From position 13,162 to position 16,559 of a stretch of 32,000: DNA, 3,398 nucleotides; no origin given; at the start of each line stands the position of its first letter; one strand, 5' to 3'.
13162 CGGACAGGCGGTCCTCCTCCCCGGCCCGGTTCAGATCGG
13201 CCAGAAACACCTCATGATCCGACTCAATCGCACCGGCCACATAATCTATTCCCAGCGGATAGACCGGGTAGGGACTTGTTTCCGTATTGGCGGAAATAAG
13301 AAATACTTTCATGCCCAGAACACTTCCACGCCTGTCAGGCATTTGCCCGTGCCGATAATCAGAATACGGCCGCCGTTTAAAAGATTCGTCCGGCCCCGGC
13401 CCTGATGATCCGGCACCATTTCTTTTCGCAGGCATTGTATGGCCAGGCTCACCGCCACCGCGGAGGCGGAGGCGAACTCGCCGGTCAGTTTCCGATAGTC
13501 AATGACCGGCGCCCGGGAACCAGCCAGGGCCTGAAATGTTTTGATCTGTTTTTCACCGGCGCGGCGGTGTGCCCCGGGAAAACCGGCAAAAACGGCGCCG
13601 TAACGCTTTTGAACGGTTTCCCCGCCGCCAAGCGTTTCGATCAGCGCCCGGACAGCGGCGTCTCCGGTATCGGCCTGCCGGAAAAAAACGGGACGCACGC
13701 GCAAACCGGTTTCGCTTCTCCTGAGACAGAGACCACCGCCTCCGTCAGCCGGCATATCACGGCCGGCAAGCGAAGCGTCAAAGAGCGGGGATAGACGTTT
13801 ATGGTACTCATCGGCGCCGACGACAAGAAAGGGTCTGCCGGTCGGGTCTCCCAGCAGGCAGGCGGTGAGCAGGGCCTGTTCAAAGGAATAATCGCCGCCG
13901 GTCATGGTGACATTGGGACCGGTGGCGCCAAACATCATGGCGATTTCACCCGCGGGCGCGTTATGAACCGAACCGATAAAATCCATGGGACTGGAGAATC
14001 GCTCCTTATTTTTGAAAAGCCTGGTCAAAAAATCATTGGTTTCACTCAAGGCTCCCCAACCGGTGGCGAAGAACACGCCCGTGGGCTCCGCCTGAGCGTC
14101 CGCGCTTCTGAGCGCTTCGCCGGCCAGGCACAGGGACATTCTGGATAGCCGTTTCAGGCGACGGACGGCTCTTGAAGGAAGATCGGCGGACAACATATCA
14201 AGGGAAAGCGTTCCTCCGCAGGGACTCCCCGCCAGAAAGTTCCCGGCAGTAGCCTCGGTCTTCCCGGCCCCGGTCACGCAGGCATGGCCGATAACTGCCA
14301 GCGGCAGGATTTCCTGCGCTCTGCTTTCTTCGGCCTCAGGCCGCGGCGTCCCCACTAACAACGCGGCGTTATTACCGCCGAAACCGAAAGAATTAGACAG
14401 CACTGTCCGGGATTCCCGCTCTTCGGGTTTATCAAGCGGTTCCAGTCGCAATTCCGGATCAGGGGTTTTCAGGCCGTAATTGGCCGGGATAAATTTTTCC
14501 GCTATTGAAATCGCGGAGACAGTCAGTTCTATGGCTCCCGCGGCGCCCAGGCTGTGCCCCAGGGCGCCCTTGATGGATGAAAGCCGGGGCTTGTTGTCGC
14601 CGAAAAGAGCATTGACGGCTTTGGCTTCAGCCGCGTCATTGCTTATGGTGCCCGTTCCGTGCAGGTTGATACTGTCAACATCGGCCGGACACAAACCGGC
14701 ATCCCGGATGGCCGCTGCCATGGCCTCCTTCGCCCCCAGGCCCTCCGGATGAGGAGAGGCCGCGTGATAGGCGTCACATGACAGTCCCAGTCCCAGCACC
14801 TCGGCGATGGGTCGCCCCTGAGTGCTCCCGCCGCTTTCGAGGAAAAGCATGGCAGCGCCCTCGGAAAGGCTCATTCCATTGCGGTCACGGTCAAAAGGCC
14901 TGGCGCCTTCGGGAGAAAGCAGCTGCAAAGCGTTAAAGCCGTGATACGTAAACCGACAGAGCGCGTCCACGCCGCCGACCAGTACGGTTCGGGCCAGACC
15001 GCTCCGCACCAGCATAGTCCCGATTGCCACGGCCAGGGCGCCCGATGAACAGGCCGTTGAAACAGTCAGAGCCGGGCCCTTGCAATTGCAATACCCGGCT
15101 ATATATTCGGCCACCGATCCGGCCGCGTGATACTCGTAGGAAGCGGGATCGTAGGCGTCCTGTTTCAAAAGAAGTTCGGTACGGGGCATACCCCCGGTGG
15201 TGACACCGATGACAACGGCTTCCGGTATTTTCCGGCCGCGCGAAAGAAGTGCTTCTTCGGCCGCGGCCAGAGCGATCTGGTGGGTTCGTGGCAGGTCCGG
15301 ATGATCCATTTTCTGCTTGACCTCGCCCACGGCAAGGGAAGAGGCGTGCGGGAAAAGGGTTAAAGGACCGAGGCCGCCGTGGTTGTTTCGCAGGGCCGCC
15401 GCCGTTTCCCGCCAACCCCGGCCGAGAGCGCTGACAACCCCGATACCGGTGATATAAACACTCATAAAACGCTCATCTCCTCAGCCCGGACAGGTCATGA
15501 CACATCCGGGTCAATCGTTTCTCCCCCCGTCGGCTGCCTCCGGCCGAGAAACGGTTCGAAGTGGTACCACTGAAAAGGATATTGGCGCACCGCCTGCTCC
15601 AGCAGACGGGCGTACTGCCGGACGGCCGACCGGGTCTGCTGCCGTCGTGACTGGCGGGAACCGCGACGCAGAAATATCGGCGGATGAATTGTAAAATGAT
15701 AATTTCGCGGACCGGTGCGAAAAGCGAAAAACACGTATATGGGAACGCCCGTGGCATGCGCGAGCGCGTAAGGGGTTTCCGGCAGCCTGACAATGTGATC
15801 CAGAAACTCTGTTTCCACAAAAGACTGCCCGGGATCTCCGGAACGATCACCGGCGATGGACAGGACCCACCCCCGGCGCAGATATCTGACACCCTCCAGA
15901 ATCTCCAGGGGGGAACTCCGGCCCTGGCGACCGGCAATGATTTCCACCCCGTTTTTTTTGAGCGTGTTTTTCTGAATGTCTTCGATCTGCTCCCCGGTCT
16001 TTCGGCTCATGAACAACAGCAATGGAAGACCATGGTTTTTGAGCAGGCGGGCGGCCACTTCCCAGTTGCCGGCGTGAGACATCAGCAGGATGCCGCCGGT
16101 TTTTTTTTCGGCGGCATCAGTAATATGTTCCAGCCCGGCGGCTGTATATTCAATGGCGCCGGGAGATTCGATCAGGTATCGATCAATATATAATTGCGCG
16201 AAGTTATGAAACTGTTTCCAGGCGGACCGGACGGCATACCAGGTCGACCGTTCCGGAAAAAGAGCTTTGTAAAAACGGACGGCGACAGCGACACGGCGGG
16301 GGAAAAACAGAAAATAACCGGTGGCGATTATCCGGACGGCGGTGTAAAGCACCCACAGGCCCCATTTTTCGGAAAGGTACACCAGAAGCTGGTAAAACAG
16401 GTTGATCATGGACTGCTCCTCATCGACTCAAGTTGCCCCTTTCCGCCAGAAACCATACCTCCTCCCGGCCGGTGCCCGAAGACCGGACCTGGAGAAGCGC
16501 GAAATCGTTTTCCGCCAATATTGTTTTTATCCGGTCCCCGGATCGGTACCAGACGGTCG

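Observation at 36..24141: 24-kb aryl-polyene/flexirubin-like type II lipid-pigment cluster in an apparently anaerobic host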

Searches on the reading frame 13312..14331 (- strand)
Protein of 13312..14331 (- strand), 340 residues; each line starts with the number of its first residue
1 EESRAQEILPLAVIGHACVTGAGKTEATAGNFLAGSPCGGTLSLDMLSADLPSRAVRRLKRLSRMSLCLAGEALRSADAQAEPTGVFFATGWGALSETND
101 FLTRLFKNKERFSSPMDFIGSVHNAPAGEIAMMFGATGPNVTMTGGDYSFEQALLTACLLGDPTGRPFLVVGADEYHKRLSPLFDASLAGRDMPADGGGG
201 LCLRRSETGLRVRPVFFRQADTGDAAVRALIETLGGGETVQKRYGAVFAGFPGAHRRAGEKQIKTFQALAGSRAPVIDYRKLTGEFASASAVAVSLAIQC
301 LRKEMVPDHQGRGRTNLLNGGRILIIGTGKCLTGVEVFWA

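Call 44: search_solved_structures(query=window:13312-14331:-, max_evalue=1, show_alignments=1)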
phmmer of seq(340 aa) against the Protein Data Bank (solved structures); distinct sequences matched with E-value up to 1: 23.
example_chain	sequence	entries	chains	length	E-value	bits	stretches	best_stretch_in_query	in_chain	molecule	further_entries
2alm_A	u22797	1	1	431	8.4e-06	28.2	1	59-139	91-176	3-oxoacyl-(acyl-carrier-protein) synthase II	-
1ox0_A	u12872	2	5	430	1.1e-05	27.8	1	59-139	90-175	Beta ketoacyl-acyl carrier protein synthase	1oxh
2rjt_A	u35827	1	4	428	2.2e-05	26.8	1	79-139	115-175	Beta-ketoacyl-ACP synthase II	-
9s5h_C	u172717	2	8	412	5.3e-05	25.6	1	70-157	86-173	3-oxoacyl-(Acyl-carrier-protein) synthase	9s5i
7oc0_A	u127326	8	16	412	0.00073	21.8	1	71-147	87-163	3-oxoacyl-[acyl-carrier-protein] synthase 2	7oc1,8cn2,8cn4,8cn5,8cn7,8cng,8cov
8cou_A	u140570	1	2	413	0.00073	21.8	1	71-147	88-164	3-oxoacyl-[acyl-carrier-protein] synthase 2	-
4jb6_A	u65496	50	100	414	0.00073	21.8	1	71-147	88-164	3-oxoacyl-[acyl-carrier-protein] synthase 2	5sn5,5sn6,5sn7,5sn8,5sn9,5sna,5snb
8pj0_A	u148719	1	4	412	0.00091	21.5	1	71-145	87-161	3-oxoacyl-[acyl-carrier-protein] synthase 2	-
8cn8_A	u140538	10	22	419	0.00093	21.5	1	71-145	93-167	3-oxoacyl-[acyl-carrier-protein] synthase 2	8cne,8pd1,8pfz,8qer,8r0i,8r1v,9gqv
8qm1_A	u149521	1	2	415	0.001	21.4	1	71-145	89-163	3-oxoacyl-[acyl-carrier-protein] synthase 2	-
4b7v_A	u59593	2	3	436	0.0011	21.2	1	71-145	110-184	3-OXOACYL-[ACYL-CARRIER-PROTEIN] SYNTHASE 2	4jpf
2gfv_A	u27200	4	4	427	0.0035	19.6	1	74-145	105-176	3-oxoacyl-[acyl-carrier-protein] synthase 2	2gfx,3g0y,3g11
9lpl_A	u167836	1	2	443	0.0039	19.4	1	74-145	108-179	3-oxoacyl-[acyl-carrier-protein] synthase 2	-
1b3n_A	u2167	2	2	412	0.004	19.4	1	74-144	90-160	PROTEIN (KETOACYL ACYL CARRIER PROTEIN SYNTHASE 2) | BETA-KETOACYL ACP SYNTHASE II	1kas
6okg_A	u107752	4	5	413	0.004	19.4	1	74-144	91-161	3-oxoacyl-[acyl-carrier-protein] synthase 2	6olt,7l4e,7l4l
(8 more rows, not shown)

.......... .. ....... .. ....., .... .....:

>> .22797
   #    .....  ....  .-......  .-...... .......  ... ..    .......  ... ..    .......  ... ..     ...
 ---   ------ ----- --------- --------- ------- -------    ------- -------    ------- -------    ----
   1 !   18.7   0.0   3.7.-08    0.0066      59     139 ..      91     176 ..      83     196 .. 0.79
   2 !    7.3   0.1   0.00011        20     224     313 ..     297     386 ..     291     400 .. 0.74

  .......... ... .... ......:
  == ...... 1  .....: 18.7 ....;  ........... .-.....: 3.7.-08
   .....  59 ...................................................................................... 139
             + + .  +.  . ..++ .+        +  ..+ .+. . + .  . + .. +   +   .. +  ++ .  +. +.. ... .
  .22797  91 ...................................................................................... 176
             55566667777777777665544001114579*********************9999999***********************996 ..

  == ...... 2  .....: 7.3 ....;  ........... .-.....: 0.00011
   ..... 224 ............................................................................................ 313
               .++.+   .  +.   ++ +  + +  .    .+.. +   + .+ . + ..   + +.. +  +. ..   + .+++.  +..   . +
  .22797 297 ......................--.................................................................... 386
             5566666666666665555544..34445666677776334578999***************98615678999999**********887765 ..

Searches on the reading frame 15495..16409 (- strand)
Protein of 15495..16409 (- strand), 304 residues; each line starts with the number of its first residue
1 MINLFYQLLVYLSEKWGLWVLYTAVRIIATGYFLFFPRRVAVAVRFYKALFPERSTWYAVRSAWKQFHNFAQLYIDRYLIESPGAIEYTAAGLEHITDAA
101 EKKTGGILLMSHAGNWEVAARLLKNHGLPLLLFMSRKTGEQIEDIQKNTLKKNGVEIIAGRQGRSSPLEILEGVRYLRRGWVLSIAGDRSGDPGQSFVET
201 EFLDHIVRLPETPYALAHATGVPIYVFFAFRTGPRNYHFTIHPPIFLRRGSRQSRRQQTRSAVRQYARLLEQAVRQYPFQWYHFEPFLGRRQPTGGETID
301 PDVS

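Call 5: search_protein_families(library=pfam, proteins=[window:15495-16409:-], max_evalue=0.01)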
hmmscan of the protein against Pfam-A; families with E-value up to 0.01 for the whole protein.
window:15495-16409:- (304 aa): 1 family
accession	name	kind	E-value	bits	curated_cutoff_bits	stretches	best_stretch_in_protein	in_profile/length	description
PF03279.18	Lip_A_acyltrans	-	3.4e-17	63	22.3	1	88-285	105-290/295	Bacterial lipid A biosynthesis acyltransferase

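Call 8: search_protein_families(library=ncbifam, proteins=[window:15495-16409:-], max_evalue=0.01)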
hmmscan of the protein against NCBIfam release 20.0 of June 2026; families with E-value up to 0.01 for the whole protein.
window:15495-16409:- (304 aa): 10 families
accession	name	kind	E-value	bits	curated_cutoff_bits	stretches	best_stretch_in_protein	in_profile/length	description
NF005919.0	PRK07920.1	equivalog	9.5e-19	67.6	209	1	59-286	75-291/311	phosphatidylinositol mannoside acyltransferase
NF006270.0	PRK08419.1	equivalog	1.4e-09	37.7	248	1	6-284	10-284/298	lipid A biosynthesis lauroyl acyltransferase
NF005120.0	PRK06553.1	equivalog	2.7e-07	30.2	273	1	82-283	112-301/308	lipid A biosynthesis lauroyl acyltransferase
TIGR02207.1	lipid_A_htrB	subfamily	1.8e-05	24.3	297.8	1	89-282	105-285/303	LpxL/LpxP family Kdo(2)-lipid IV(A) lauroyl/palmitoleoyl acyltransferase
NF006437.0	PRK08733.1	equivalog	2.3e-05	23.7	540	1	38-295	57-300/306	LpxL/LpxP family Kdo(2)-lipid IV(A) lauroyl/palmitoleoyl acyltransferase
NF004190.0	PRK05645.1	equivalog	9.7e-05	21.6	377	1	91-282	99-278/295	lysophospholipid acyltransferase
NF006487.0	PRK08905.1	equivalog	0.00059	19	281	1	88-281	86-266/290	lysophospholipid acyltransferase family protein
NF006507.0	PRK08943.1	subfamily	0.00085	18.5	337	1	89-282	117-298/322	lipid A biosynthesis (KDO)2-(lauroyl)-lipid IVA acyltransferase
TIGR02208.1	lipid_A_msbB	equivalog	0.0021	17.4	336.05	1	51-277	65-287/305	lauroyl-Kdo(2)-lipid IV(A) myristoyltransferase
NF005340.0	PRK06860.1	subfamily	0.0075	15.5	398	0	88-281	110-290/309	lipid A biosynthesis lauroyl acyltransferase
